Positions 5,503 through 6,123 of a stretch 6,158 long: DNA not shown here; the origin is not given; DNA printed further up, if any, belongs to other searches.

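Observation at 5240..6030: Self-contained promoter / two unknown ORFs / terminator cassette inside a microvirus genome (moron-like module)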

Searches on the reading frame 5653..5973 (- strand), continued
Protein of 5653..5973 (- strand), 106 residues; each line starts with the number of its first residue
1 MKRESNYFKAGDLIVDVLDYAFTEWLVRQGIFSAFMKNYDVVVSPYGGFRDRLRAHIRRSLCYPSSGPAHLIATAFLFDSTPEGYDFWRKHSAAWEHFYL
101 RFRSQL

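Call 94: list_cluster_members(proteins=[P0232, P0235, P0244, P0249, P0257, P0259, P0266, P0267, P0268, P0273])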
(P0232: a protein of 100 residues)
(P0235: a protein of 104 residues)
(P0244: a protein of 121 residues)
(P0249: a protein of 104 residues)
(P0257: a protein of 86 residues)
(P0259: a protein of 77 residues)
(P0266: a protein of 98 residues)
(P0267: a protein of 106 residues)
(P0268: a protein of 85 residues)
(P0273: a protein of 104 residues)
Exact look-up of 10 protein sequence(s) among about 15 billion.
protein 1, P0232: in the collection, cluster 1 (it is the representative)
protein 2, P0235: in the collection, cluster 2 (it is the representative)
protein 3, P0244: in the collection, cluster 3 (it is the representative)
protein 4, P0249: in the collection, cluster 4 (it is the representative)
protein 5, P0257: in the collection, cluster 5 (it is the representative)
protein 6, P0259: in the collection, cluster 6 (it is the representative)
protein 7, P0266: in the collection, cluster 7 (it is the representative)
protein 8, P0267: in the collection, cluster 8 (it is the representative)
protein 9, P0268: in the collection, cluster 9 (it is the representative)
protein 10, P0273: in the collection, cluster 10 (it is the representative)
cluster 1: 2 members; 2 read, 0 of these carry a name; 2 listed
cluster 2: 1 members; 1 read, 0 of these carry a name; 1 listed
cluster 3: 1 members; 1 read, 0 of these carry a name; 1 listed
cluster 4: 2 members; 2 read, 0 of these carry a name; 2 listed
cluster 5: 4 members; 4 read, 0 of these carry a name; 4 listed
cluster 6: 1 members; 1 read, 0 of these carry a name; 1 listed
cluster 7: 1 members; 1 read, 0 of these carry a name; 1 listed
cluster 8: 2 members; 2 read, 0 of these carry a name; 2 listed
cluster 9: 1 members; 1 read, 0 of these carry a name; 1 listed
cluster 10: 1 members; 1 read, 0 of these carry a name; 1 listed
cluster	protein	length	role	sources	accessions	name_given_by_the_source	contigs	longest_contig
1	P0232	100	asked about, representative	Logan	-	-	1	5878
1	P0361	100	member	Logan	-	-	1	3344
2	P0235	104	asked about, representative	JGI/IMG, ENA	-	-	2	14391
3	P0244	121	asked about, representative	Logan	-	-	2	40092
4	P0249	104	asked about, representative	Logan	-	-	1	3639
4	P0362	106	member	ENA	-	-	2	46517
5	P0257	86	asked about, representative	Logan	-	-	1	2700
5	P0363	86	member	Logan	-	-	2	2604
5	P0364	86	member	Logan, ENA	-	-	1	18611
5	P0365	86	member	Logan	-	-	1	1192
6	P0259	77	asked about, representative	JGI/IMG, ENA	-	-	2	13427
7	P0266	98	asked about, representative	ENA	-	-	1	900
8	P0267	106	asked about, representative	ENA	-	-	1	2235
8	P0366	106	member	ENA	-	-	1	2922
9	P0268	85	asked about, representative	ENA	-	-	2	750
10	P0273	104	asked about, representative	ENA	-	-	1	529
